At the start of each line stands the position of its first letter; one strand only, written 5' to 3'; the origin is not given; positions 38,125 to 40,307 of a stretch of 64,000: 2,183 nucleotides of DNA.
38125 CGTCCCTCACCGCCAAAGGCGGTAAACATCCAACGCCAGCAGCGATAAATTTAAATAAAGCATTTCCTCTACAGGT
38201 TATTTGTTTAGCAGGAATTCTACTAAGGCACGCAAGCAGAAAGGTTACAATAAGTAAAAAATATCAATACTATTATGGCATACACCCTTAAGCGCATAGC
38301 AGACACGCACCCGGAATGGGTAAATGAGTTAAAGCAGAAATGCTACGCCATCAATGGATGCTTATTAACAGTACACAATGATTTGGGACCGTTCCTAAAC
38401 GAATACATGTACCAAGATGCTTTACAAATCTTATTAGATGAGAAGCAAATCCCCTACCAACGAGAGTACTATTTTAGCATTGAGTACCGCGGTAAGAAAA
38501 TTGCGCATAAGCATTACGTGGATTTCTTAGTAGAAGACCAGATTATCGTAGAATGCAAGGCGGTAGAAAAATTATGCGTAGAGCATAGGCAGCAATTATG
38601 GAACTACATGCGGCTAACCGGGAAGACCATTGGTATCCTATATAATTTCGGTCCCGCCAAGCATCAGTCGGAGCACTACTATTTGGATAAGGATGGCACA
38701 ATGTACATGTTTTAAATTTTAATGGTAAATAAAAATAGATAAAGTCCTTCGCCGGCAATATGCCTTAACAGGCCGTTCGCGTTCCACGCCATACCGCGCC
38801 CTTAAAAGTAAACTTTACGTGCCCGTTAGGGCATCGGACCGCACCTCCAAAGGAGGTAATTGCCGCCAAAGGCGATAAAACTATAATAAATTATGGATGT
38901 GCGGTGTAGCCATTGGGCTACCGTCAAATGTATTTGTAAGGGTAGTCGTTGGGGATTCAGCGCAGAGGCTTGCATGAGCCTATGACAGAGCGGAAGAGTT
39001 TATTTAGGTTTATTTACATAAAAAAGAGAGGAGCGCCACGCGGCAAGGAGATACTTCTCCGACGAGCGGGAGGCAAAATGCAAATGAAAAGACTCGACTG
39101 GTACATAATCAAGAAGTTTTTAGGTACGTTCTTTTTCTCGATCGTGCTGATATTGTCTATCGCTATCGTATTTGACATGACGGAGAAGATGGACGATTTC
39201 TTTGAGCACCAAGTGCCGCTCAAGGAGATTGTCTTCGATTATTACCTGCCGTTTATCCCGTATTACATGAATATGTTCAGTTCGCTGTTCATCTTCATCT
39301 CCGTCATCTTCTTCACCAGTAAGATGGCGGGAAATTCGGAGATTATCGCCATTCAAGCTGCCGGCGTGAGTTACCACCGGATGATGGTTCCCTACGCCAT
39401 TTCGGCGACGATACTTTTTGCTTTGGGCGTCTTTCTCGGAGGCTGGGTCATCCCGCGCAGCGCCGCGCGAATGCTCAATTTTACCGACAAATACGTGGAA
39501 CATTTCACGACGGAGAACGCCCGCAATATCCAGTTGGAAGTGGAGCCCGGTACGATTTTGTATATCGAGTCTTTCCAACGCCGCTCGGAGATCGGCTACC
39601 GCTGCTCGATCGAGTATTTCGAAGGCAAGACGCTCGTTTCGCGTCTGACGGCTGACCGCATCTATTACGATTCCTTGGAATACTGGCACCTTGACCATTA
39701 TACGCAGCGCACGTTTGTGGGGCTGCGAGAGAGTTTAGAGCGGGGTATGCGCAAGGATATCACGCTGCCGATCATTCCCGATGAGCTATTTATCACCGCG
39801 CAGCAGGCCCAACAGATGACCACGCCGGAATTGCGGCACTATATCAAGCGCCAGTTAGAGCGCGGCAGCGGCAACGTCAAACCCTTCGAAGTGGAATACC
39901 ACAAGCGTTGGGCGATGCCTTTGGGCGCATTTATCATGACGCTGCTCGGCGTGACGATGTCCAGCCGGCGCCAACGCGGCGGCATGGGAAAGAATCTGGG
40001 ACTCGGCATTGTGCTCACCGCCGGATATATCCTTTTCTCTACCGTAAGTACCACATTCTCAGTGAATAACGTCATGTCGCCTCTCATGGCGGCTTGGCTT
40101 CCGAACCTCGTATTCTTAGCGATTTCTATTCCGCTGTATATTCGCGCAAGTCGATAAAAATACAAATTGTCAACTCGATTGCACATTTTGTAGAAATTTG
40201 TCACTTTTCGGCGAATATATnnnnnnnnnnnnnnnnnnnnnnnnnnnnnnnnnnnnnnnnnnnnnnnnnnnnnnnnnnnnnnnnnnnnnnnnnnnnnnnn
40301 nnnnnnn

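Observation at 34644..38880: Family of 129-150 bp hairpin-ended elements inserted at GATAAA directly after stop codons, with covarying stems and an apparent empty site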

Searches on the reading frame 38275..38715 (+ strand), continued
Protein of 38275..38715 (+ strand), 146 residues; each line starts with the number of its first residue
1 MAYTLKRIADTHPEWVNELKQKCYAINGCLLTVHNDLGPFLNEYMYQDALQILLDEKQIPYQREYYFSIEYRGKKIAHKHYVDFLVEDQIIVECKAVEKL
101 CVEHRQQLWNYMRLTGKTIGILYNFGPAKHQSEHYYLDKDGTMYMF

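Call 74: fold_search(model_id=the predicted structure, library=pdb)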
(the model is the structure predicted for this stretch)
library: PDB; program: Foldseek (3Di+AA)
matches with E <= 10: 691; with E <= 0.001: 3
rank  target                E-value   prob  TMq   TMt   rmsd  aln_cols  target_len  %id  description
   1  4ic1_B                2.5e-04  1.00  0.49  0.37  14.8       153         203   17  Crystal structure of SSO0001 (released 2013-01-16)
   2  4ic1_A                2.6e-04  1.00  0.50  0.38   3.8       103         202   21  Crystal structure of SSO0001 (released 2013-01-16)
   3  4ic1_G                7.8e-04  1.00  0.50  0.38   3.8       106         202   21  Crystal structure of SSO0001 (released 2013-01-16)
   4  4ic1_D                1.3e-03  1.00  0.48  0.36   3.4        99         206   20  Crystal structure of SSO0001 (released 2013-01-16)
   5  3syy                  2.3e-03  0.99  0.36  0.28   9.9       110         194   15  Crystal Structure of an alkaline exonuclease (LHK-Exo) from Laribacter hongkongensis (released 2012-02-15)
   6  6m9k_B                3.4e-03  0.99  0.45  0.31  14.2       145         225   15  Crystal structure of lambda exonuclease in complex with the Red beta C-terminal domain (released 2019-01-02)
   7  3slp_A                5.4e-03  0.99  0.46  0.32  14.2       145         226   14  Crystal Structure of Lambda Exonuclease in Complex with a 12 BP Symmetric DNA Duplex (released 2011-07-20)
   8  9iab_B                2.1e-02  0.77  0.34  0.21   7.1       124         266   16  Structure of the Argonaute-associated Cas4 family protein 1 (ACE1) from Chroococcidiopsis thermalis (CtACE1) (released 2025-04-23)
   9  3h4r                  2.5e-02  0.90  0.39  0.29   5.8       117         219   11  Crystal structure of E. coli RecE exonuclease (released 2009-05-26)
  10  7lo5_A                3.2e-02  0.80  0.41  0.09   5.9       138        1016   14  cryoEM structure DrdV-DNA complex (released 2021-03-17)
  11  3k93                  3.2e-02  0.72  0.32  0.23  15.1       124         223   12  Crystal structure of phage related exonuclease (YP_719632.1) from HAEMOPHILUS SOMNUS 129PT at 2.15 A resolution (released 2009-11-03)
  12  1zp7_A                5.8e-02  0.16  0.23  0.23   8.7       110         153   13  The structure of Bacillus subtilis RecU Holliday junction resolvase and its role in substrate selection and sequence s (released 2005-09-20)
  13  7lo5_C                6.2e-02  0.77  0.39  0.08   5.8       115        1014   16  cryoEM structure DrdV-DNA complex (released 2021-03-17)
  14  6fnn_B                6.6e-02  0.44  0.24  0.23   6.0        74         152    8  Caldiarchaeum Subterraneum Ubiquitin:Rpn11-homolog complex (released 2018-07-25)
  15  6ppj_A                7.0e-02  0.51  0.36  0.07  10.2       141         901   15  Cryo-EM structure of AdnA(D934A)-AdnB(D1014A) in complex with AMPPNP (released 2019-11-20)
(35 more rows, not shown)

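Call 78: search_protein_families(library=padloc, proteins=[window:38275-38715:+], max_evalue=0.01)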
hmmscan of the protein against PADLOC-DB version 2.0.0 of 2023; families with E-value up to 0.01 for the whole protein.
window:38275-38715:+ (146 aa): 0 families

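Call 79: search_protein_families(library=phrogs, proteins=[window:38275-38715:+], max_evalue=0.01)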
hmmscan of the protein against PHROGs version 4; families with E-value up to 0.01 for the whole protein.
window:38275-38715:+ (146 aa): 1 family
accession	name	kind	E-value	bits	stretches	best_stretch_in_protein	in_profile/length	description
phrog_4225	-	DNA, RNA and nucleotide metabolism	0.0026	17.8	1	88-124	76-112/357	endonuclease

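Call 86: search_dna_similar(query=window:38275-38712:+, collection=plasmids, mode=protein, max_evalue=0.00001, max_rows=15)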
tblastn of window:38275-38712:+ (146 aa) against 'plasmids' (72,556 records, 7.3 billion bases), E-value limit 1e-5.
Records with a match: 7; places in all: 7; records where one place covers at least 80% of the query: 2.
Best place of each record, by identity: <60% 7.
By first word of the organism name: Treponema 1; Fusobacteria 1; Bernardetia 1; Persicobacter 1; Gemmatirosa 1; Prevotella 1; Sphingomonas 1.
By predicted mobility (MOB-suite, as given by PLSDB): non-mobilizable 7.
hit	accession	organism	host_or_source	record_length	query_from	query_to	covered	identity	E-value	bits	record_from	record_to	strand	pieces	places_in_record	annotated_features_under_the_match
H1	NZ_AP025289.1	Treponema saccharophilum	-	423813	33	126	64%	43.6%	1e-16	82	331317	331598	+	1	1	GxxExxY protein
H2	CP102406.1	Fusobacteria bacterium ZRK30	pure culture,cold seep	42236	2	127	86%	32.3%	1e-10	65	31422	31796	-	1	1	GxxExxY protein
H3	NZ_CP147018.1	Bernardetia sp. Wsw4-3y2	Red alga,Red algae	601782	7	126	82%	32.8%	2e-11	67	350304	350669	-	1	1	GxxExxY protein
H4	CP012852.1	Persicobacter sp. JZB09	cell culture,soil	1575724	23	127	72%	37.1%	1e-11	68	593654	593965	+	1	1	none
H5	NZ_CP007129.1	Gemmatirosa kalamazoonensis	-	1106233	24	131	74%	35.8%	1e-10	65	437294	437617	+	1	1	record has no annotation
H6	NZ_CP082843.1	Prevotella nigrescens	-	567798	26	139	78%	33.3%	7e-12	69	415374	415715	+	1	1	GxxExxY protein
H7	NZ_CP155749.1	Sphingomonas parapaucimobilis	Chinese cabbage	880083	31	128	67%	36.7%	5e-12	69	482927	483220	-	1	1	GxxExxY protein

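Call 87: search_dna_similar(query=window:38275-38712:+, collection=phages, mode=protein, max_evalue=0.00001, max_rows=15)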
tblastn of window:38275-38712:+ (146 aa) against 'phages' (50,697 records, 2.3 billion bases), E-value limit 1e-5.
No match.

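Call 88: get_annotated_region(hit=H6, flank=2000)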
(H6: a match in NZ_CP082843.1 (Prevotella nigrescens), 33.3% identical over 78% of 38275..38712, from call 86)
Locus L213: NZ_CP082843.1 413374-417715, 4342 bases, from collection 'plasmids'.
description: Prevotella nigrescens strain FDAARGOS_1486 plasmid unnamed, complete sequence
organism: Prevotella nigrescens (NCBI taxid 28133)
taxonomy: Bacteria; Bacteroidota; Bacteroidia; Bacteroidales; Prevotellaceae; Prevotella; Prevotella nigrescens
host: -; source: -; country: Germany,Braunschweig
typing (MOB-suite, as given by PLSDB): non-mobilizable; mating-pair formation MPF_T
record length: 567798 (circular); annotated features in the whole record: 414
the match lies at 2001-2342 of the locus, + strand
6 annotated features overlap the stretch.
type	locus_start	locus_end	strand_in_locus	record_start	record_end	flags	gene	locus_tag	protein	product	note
CDS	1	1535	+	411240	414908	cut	-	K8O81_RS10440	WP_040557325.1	hypothetical protein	-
CDS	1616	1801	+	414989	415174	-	-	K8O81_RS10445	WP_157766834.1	hypothetical protein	-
CDS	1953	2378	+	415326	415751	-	-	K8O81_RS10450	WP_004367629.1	GxxExxY protein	-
CDS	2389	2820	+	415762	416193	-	-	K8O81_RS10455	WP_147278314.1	hypothetical protein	-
CDS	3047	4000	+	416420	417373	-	-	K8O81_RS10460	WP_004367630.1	DUF6261 family protein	-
CDS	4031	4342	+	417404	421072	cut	-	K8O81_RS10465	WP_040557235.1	hypothetical protein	-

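Call 89: get_annotated_region(hit=H1, flank=2000)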
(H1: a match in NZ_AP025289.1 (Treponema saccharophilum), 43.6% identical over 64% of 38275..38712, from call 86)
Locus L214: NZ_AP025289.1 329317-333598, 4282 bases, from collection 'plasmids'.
description: Treponema saccharophilum strain JCM 32279 plasmid pTS1, complete sequence
organism: Treponema saccharophilum (NCBI taxid 165)
taxonomy: Bacteria; Spirochaetota; Spirochaetia; Spirochaetales; Treponemataceae; Treponema; Treponema saccharophilum
host: -; source: -; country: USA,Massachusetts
typing (MOB-suite, as given by PLSDB): non-mobilizable
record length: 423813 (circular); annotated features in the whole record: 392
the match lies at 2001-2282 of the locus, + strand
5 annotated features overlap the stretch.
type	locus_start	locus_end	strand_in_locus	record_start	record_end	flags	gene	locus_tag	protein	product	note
CDS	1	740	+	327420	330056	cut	-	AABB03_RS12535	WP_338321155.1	SUMF1/EgtB/PvdO family nonheme iron enzyme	-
CDS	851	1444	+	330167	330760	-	-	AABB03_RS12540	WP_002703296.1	hypothetical protein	-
CDS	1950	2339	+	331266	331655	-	-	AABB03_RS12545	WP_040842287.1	GxxExxY protein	-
CDS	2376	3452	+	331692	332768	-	-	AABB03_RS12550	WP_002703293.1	Fic family protein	-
CDS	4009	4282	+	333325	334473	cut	-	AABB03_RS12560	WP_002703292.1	ATP-binding protein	-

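Call 90: get_annotated_region(hit=H3, flank=2000)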
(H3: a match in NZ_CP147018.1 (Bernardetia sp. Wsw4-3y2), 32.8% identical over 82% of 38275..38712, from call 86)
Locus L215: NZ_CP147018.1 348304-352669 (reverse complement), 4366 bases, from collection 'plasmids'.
description: Bernardetia sp. Wsw4-3y2 plasmid plasmd1, complete sequence
organism: Bernardetia sp. Wsw4-3y2 (NCBI taxid 3127471)
taxonomy: Bacteria; Bacteroidota; Cytophagia; Cytophagales; Bernardetiaceae; Bernardetia; Bernardetia sp. Wsw4-3y2
host: -; source: Red alga,Red algae; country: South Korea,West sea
typing (MOB-suite, as given by PLSDB): non-mobilizable
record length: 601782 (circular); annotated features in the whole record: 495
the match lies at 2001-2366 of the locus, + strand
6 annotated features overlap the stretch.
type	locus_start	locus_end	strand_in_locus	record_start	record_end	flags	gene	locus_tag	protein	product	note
CDS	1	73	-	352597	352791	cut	-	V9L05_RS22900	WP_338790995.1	hypothetical protein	-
CDS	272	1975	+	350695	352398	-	ade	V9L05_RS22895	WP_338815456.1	adenine deaminase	GO:0006168 - adenine salvage [Evidence IEA]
CDS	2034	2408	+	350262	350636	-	-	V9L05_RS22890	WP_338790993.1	GxxExxY protein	-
CDS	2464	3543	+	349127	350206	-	-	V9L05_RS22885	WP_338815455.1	mannose-1-phosphate guanylyltransferase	-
CDS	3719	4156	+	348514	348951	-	-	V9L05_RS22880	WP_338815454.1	hypothetical protein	-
CDS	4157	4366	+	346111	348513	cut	-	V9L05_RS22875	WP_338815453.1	tetratricopeptide repeat protein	-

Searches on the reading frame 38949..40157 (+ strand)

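Call 11: search_protein_families(library=pfam, proteins=[window:38949-40157:+], max_evalue=0.01)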
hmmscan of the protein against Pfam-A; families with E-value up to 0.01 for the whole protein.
window:38949-40157:+ (402 aa): 1 family
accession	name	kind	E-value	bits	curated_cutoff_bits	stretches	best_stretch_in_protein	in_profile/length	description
PF03739.19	LptF_LptG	-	2.3e-67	228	27.9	1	51-399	1-353/353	Lipopolysaccharide export system permease LptF/LptG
